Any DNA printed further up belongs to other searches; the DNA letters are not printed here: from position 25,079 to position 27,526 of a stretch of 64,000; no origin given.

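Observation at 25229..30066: A sodium:solute symporter operon encodes two proteins built from 2 and 4 tandem SnoaL/ester-cyclase-like domains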

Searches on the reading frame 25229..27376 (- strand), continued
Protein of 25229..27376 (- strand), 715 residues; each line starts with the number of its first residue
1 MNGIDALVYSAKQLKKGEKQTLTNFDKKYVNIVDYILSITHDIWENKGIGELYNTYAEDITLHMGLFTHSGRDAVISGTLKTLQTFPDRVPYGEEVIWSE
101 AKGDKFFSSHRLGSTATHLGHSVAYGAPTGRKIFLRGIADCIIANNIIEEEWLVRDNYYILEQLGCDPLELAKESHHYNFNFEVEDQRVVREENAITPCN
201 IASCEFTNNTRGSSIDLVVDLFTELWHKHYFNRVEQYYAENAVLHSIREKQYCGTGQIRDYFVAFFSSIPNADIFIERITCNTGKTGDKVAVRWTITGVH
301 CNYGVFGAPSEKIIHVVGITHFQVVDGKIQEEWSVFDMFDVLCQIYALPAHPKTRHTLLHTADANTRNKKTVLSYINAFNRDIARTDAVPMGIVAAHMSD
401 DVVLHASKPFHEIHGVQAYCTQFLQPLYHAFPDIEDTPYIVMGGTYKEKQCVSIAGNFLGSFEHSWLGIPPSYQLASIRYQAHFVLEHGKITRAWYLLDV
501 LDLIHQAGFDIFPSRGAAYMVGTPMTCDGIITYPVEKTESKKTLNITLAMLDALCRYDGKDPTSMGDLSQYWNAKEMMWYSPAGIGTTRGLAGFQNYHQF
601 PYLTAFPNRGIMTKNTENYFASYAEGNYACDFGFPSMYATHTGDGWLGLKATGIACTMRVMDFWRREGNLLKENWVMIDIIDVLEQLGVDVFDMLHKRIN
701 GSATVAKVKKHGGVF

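Call 49: predict_structure(alignment_id=A1)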
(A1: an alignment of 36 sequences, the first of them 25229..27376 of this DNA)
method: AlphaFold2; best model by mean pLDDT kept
length: 715 residues; sequences in the alignment: 36
mean_pLDDT: 89.3   pTM: 0.54
mean pLDDT of the five models: 89.3, 88.4, 88.1, 87.9, 87.8
residues with pLDDT >= 90: 488; 70-90: 176; 50-70: 29; < 50: 22
segments of 3 or more residues with pLDDT < 50: 351-360, 706-715
pLDDT, mean of each block of 10 residues (from residue 1): 81 85 83 87 86 92 93 89 91 87 91 93 86 95 93 96 93 81 80 89 73 84 95 97 96 97 95 96 93 97 91 95 97 97 85 41 80 92 67 91 97 96 93 94 93 96 95 93 95 97 92 74 78 85 96 92 92 94 89 92 94 88 97 96 92 97 96 96 97 93 55 36
secondary structure, 60 per line:
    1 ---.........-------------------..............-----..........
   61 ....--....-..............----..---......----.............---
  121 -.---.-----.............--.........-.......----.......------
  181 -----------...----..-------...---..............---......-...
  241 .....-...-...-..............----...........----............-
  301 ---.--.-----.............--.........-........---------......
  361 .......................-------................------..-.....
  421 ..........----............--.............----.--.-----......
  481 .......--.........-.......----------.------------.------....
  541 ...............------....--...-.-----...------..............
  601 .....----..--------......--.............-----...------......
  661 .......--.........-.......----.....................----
elements in order (helices of 4 or more, strands of 3 or more residues): H4-7 E8-12 H32-45 H51-55 E56-64 E67-70 H72-85 E95-100 E105-117 E132-144 E147-155 H157-163 H168-174 H214-227 H231-236 E238-245 E251-253 H255-268 E273-283 E288-299 E313-325 E328-336 H338-345 H355-383 H391-397 E398-406 H416-430 E435-446 E449-461 E475-487 E490-498 H500-506 H537-555 H562-565 E578-580 E587-589 H590-605 E620-625 E628-640 E655-667 E670-678 H680-686 H691-711

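Call 53: search_protein_families(library=pfam, proteins=[L050:5523-7196:+, L050:7224-8852:+, L050:8861-9649:+, L058:4368-6083:+, L058:12346-14022:+, L058:14311-15075:+, L058:9211-9894:+, L075:3030-4646:+, L075:4841-5590:+, L075:8421-9662:+], max_evalue=0.001)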
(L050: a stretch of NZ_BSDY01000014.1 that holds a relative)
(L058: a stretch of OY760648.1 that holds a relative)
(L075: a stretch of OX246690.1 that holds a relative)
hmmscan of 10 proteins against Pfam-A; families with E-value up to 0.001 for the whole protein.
L050:5523-7196:+ (557 aa): 2 families
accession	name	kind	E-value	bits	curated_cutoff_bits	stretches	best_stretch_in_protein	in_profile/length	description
PF00128.31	Alpha-amylase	-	6.6e-160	533.6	22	1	13-479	1-446/446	Alpha amylase, catalytic domain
PF16657.11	Malt_amylase_C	-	2.1e-05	24.9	27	1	479-551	1-74/75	Maltogenic Amylase, C-terminal domain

L050:7224-8852:+ (542 aa): 2 families
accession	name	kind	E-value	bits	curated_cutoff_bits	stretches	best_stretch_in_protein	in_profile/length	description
PF02378.23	PTS_EIIC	-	2.2e-47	162.1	30.7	1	16-376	1-319/319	Phosphotransferase system, EIIC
PF00367.25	PTS_EIIB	-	1e-14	54.1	27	1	468-499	2-33/34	phosphotransferase system, EIIB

L050:8861-9649:+ (262 aa): 1 family
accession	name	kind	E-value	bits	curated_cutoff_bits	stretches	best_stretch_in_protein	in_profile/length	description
PF03372.29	Exo_endo_phos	-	1.8e-15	57.7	24.5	1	19-254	18-225/225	Endonuclease/Exonuclease/phosphatase family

L058:4368-6083:+ (571 aa): 9 families
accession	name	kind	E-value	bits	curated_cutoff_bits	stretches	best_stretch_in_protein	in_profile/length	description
PF00890.30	FAD_binding_2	-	1.4e-72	245.6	20.4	1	123-552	1-413/414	FAD binding domain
PF04205.19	FMN_bind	-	3.2e-16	60.2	22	1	15-86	1-76/77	FMN-binding domain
PF03486.20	HI0933_like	-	1.2e-14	54.9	50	1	123-565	2-243/244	HI0933-like protein Rossmann domain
PF01266.30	DAO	-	9.5e-11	42.2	27.9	1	123-315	1-209/353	FAD dependent oxidoreductase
PF01946.23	Thi4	-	1.8e-10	40.9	26.2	1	115-160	11-57/235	Thi4 family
PF12831.13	FAD_oxidored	-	6.8e-10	39.2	27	1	123-181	1-54/416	FAD dependent oxidoreductase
PF07992.20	Pyr_redox_2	-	4e-07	30.2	26.1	1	122-162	1-42/291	Pyridine nucleotide-disulphide oxidoreductase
PF13450.12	NAD_binding_8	-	1.4e-05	25.7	21.9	1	126-160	1-35/68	NAD(P)-binding Rossmann-like domain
PF01494.25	FAD_binding_3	-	0.00044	20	22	1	122-154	2-34/349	FAD binding domain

L058:12346-14022:+ (558 aa): 1 family
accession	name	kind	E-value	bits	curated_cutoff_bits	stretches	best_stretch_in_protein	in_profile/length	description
PF01293.25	PEPCK_ATP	-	4.6e-15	55.7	26.5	1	100-457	66-413/465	Phosphoenolpyruvate carboxykinase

L058:14311-15075:+ (254 aa): 3 families
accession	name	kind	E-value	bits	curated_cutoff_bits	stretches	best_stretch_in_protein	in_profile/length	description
PF00497.25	SBP_bac_3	-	3.6e-31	108.1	26.4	1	34-251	1-128/132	Bacterial extracellular solute-binding proteins, family 3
PF10613.14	Lig_chan-Glu_bd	-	6.1e-05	23.5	30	0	50-119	25-107/115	Ligated ion channel L-glutamate- and glycine-binding site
PF12974.12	Phosphonate-bd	-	0.00095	19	27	0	59-95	18-55/242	ABC transporter, phosphonate, periplasmic substrate-binding protein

L058:9211-9894:+ (227 aa): 1 family
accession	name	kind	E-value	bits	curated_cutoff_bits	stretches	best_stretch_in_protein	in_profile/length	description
PF19700.5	DUF6198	-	1.8e-18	67.4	27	1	18-217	11-209/217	Family of unknown function (DUF6198)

L075:3030-4646:+ (538 aa): 2 families
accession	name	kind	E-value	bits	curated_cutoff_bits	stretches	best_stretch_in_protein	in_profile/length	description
PF00654.25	Voltage_CLC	-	8.1e-97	324.9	24.8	1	84-426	3-345/346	Voltage gated chloride channel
PF02080.26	TrkA_C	-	1.1e-12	48.1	27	1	462-511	4-55/71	TrkA-C domain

L075:4841-5590:+ (249 aa): 6 families
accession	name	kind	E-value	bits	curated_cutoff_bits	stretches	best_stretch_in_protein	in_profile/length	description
PF14268.11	YoaP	-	8.7e-18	64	25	1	202-245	1-44/44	YoaP-like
PF00583.31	Acetyltransf_1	-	3.2e-08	34.3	20.7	1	58-136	44-116/116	Acetyltransferase (GNAT) family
PF13508.13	Acetyltransf_7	-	1.6e-07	32.1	27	1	68-138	19-84/84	Acetyltransferase (GNAT) domain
PF14542.12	Acetyltransf_CG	-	0.00012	22.6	30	1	72-110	20-58/80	GCN5-related N-acetyl-transferase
PF17013.11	Acetyltransf_15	-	0.00026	20.9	35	1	73-108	69-104/210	Putative acetyl-transferase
PF13673.13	Acetyltransf_10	-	0.00048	20.5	23.6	1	76-140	51-111/128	Acetyltransferase (GNAT) domain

L075:8421-9662:+ (413 aa): 1 family
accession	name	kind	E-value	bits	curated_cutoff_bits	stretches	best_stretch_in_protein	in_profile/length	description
PF05569.17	Peptidase_M56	-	1.4e-36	126.6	31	1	70-277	85-294/296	BlaR1 peptidase M56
